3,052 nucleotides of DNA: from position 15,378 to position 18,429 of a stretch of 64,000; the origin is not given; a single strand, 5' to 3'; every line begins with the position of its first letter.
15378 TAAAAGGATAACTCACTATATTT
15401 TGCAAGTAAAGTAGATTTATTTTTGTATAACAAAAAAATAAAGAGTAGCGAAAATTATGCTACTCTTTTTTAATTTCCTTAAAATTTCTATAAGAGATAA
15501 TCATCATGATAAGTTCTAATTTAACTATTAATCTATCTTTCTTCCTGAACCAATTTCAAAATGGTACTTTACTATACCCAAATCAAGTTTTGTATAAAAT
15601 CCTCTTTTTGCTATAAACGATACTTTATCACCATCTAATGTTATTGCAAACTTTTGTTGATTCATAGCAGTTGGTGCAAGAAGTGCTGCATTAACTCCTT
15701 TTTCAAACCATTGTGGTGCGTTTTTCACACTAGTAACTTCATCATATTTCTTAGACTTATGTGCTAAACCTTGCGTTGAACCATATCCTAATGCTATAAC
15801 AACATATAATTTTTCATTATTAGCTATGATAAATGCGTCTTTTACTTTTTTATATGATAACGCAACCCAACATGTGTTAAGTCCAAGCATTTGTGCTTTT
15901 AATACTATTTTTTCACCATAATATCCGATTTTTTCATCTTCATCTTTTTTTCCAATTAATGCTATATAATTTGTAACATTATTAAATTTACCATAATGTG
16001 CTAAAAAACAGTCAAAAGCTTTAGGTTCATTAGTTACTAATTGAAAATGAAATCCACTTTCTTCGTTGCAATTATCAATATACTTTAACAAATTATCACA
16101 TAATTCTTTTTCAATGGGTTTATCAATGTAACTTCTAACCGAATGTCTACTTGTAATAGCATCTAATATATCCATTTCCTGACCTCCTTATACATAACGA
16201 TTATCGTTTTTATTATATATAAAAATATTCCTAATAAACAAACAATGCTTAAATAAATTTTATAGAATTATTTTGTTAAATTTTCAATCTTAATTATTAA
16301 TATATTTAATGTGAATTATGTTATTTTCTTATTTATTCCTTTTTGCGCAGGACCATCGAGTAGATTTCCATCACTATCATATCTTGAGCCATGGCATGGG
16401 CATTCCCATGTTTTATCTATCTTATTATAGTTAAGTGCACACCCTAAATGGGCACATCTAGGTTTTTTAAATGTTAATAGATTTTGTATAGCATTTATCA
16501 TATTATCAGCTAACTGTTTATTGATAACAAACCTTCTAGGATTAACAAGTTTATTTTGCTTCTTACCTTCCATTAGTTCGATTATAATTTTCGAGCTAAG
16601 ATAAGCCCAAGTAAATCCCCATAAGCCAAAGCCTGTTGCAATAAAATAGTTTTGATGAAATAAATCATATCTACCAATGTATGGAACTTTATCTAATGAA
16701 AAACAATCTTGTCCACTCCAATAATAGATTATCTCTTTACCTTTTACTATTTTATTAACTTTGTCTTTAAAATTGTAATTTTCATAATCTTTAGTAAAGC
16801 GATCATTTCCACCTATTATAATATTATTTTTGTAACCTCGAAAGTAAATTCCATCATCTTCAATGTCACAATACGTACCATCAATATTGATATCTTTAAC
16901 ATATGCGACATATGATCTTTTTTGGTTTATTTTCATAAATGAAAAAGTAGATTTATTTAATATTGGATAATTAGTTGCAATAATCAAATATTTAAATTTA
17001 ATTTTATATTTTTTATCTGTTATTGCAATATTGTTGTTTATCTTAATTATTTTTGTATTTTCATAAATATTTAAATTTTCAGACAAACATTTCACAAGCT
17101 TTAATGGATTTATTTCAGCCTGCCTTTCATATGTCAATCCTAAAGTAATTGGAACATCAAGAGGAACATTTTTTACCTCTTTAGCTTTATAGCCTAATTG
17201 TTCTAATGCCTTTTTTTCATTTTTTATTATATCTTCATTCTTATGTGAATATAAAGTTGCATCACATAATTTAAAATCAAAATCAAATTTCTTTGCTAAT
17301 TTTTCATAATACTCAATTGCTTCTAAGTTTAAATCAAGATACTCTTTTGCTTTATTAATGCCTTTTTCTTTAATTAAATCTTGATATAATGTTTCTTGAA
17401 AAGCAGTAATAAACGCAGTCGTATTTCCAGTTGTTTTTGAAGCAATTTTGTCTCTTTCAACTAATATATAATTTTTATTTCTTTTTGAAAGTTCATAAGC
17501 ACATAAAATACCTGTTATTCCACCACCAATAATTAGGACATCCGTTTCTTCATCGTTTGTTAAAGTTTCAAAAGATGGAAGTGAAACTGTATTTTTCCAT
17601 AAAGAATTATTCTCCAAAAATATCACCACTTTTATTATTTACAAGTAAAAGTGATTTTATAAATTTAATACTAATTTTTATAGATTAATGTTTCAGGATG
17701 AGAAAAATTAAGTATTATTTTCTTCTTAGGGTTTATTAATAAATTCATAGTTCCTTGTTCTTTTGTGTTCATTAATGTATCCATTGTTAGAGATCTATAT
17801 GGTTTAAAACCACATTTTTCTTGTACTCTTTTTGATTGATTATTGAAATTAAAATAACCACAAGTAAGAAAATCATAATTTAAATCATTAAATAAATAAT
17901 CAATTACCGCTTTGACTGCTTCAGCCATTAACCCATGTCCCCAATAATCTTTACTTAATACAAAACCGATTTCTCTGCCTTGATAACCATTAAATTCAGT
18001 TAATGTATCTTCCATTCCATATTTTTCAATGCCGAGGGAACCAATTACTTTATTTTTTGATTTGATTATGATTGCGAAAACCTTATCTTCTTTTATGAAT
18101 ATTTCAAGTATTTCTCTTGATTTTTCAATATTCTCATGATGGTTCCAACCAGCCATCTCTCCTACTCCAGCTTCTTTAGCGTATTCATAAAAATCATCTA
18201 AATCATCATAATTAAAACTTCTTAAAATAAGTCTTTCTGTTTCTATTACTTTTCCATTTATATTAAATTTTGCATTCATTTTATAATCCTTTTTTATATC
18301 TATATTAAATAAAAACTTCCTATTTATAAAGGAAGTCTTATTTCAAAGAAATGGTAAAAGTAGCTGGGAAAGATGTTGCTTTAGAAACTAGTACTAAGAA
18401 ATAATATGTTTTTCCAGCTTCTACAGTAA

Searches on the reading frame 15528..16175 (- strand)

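Call 75: search_protein_families(library=pfam, proteins=[window:15528-16175:-], max_evalue=0.00001)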
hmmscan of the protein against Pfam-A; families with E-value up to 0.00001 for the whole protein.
window:15528-16175:- (215 aa): 2 families
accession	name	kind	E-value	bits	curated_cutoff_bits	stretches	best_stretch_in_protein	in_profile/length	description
PF14512.11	TM1586_NiRdase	-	3.6e-79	265.8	27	1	2-210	1-215/215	Putative TM nitroreductase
PF00881.29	Nitroreductase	-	2e-08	35.1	23.5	0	81-131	117-167/167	Nitroreductase family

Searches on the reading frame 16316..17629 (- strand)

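Call 75: search_protein_families(library=pfam, proteins=[window:16316-17629:-], max_evalue=0.00001)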
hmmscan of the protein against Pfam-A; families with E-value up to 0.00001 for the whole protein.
window:16316-17629:- (437 aa): 4 families
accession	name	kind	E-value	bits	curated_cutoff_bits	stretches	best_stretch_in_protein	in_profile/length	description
PF01266.30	DAO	-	8.6e-39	134.5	27.9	1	30-352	1-353/353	FAD dependent oxidoreductase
PF00355.32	Rieske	-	1.1e-09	38.5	20.3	1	362-432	21-84/88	Rieske [2Fe-2S] domain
PF13738.12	Pyr_redox_3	-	2.7e-06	27.3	30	0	32-120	1-99/305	Pyridine nucleotide-disulphide oxidoreductase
PF07992.20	Pyr_redox_2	-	4.1e-06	26.9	26.1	0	30-219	2-107/291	Pyridine nucleotide-disulphide oxidoreductase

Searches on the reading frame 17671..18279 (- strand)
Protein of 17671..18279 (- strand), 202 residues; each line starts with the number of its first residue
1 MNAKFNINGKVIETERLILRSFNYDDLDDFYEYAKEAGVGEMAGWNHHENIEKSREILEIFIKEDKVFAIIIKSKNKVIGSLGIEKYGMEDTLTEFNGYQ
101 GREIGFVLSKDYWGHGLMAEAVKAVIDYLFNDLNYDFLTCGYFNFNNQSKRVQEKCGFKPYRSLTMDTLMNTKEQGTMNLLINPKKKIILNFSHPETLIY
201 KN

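Call 11: search_protein_families(library=pfam, proteins=[window:17671-18279:-], max_evalue=0.001)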
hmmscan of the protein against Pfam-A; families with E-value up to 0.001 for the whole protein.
window:17671-18279:- (202 aa): 2 families
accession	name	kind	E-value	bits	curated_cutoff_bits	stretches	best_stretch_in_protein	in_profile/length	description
PF13302.13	Acetyltransf_3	-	4.4e-25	89.4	25.4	1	16-159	1-138/138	Acetyltransferase (GNAT) domain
PF00583.31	Acetyltransf_1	-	3.4e-10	40.6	20.7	1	47-158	14-116/116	Acetyltransferase (GNAT) family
